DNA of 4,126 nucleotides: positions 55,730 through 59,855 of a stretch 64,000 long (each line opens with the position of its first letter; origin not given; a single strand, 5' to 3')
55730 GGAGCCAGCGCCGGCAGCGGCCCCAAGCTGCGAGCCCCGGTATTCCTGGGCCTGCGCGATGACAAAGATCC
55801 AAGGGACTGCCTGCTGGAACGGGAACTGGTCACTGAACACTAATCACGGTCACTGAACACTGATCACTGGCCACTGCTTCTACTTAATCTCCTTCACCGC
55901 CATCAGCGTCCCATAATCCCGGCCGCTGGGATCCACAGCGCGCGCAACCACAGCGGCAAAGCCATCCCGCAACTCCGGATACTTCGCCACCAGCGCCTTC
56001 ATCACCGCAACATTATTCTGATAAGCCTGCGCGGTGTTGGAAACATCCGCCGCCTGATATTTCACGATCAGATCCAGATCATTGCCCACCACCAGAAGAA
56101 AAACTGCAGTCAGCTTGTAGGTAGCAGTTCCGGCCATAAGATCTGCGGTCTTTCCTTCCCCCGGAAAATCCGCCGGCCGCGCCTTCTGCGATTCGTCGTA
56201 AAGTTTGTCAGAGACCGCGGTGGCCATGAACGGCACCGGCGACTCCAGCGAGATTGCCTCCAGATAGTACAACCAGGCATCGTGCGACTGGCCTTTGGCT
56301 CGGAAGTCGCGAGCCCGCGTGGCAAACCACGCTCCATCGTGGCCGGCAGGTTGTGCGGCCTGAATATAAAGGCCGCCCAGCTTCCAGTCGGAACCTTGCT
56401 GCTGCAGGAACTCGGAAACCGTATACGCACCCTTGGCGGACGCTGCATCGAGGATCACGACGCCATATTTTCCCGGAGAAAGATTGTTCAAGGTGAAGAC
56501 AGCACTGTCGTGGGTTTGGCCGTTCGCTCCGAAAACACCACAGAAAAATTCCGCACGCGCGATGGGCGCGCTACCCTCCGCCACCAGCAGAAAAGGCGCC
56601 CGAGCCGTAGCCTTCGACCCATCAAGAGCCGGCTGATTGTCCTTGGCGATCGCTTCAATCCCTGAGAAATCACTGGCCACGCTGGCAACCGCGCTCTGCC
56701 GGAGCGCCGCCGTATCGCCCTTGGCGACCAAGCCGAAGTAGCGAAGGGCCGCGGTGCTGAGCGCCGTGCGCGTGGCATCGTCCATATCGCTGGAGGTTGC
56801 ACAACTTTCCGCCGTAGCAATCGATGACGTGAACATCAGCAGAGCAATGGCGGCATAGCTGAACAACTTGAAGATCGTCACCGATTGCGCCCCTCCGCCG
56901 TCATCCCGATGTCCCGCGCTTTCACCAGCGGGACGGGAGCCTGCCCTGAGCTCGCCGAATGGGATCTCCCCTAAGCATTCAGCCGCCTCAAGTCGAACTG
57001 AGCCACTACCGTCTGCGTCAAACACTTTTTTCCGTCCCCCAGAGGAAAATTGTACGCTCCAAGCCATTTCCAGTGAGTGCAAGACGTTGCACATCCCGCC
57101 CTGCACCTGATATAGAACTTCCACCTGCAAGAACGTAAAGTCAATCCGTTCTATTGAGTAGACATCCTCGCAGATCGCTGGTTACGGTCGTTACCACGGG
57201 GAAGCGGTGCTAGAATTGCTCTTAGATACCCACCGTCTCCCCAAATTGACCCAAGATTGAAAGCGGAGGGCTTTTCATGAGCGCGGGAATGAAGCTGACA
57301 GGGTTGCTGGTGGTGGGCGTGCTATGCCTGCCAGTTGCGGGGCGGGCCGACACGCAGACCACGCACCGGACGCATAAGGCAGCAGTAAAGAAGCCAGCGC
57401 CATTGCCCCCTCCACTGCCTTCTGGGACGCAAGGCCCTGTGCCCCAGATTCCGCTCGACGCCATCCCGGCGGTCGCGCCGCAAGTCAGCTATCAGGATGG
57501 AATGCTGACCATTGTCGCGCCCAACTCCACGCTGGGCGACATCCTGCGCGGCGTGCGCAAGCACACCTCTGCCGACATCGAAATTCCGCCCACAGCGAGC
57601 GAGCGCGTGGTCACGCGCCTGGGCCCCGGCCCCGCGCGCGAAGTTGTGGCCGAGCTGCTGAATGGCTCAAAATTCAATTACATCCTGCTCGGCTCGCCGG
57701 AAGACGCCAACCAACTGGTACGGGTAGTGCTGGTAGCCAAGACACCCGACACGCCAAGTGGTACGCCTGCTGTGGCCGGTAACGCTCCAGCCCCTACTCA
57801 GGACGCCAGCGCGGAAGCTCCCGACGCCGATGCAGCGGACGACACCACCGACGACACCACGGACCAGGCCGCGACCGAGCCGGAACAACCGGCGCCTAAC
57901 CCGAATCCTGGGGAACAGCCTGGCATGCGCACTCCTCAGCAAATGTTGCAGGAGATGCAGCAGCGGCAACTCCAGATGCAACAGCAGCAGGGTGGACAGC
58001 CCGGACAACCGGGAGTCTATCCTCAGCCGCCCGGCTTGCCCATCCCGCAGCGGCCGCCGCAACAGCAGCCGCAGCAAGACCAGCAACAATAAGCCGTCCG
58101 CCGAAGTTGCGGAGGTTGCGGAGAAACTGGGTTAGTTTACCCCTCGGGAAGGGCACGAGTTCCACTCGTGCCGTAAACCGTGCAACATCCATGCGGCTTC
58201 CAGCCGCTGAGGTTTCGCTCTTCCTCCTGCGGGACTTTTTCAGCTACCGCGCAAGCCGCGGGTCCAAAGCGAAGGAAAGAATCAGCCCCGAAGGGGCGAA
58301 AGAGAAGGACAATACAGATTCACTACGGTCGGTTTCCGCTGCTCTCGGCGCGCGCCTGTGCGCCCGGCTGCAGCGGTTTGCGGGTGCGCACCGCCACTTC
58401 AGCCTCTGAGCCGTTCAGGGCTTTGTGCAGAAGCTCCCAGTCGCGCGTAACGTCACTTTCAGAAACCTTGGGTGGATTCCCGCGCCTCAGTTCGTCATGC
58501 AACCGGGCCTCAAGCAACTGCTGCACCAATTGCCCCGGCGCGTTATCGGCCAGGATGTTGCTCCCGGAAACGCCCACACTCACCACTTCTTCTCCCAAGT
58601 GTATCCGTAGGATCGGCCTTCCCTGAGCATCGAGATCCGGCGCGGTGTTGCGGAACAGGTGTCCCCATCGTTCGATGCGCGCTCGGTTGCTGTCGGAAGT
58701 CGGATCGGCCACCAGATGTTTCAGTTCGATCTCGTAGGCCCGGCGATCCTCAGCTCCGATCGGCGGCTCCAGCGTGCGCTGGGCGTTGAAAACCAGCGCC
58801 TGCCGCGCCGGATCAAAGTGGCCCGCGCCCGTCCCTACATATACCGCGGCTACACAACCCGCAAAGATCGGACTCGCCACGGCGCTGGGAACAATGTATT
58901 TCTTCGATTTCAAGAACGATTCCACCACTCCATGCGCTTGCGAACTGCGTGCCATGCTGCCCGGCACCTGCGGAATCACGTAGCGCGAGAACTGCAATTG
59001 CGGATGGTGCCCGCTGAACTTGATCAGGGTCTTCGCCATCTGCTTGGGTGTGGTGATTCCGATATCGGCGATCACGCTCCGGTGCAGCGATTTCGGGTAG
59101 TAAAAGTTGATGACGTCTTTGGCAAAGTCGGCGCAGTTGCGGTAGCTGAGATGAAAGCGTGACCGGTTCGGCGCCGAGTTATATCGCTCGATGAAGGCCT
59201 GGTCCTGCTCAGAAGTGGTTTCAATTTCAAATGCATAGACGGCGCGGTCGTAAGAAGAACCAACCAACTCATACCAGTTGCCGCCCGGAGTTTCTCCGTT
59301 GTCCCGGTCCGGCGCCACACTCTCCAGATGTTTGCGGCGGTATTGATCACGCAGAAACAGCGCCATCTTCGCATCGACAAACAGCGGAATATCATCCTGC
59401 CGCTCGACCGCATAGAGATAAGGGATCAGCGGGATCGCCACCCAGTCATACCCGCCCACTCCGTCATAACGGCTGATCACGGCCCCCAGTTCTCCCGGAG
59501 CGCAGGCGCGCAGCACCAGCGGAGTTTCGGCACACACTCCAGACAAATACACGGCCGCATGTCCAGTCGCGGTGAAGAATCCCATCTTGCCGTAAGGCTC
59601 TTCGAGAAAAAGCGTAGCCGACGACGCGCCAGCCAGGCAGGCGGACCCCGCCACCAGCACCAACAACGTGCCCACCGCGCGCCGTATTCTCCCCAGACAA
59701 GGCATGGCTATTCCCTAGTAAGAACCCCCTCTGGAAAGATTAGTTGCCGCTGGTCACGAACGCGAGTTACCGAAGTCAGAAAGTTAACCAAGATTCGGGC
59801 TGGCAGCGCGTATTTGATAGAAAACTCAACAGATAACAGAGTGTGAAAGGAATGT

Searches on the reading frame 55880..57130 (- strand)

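Call 8: search_protein_families(library=pfam, max_evalue=1, proteins=[window:55880-57130:-])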
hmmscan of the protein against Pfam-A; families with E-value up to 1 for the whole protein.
window:55880-57130:- (416 aa): 1 family
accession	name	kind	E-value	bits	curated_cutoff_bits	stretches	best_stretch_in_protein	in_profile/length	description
PF25654.1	MCP1_SIFV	-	0.0078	16.3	27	1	340-402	114-176/204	Major capsid protein 1, Sulfolobus islandicus filamentous virus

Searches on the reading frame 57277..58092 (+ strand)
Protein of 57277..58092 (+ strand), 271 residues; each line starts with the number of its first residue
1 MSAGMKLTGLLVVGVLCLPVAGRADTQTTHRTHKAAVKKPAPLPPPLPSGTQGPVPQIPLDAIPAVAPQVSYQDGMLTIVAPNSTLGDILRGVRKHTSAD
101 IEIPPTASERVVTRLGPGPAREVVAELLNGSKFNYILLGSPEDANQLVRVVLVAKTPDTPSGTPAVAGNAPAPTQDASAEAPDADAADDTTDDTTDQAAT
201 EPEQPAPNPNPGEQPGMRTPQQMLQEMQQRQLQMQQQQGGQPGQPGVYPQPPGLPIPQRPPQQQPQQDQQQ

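Call 8: search_protein_families(library=pfam, max_evalue=1, proteins=[window:57277-58092:+])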
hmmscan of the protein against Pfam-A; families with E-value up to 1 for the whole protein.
window:57277-58092:+ (271 aa): 2 families
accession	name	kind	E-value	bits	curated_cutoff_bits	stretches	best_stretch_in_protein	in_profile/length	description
PF07267.16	Nucleo_P87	-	0.65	9.2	25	1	130-233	267-358/650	Nucleopolyhedrovirus capsid protein P87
PF08690.15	GET2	-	0.68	10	25.5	1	166-242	58-130/309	GET complex subunit GET2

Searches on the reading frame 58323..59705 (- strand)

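Call 8: search_protein_families(library=pfam, max_evalue=1, proteins=[window:58323-59705:-])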
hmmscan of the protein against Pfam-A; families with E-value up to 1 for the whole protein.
window:58323-59705:- (460 aa): 1 family
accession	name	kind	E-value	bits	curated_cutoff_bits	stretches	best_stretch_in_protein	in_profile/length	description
PF05903.20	Peptidase_C97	-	0.28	11.4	29.2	1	162-206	81-125/151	PPPDE putative peptidase domain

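Call 102: search_protein_families(library=ncbifam, max_evalue=0.1, proteins=[window:58323-59705:-])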
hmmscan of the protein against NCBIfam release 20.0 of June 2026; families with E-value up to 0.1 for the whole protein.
window:58323-59705:- (460 aa): 0 families
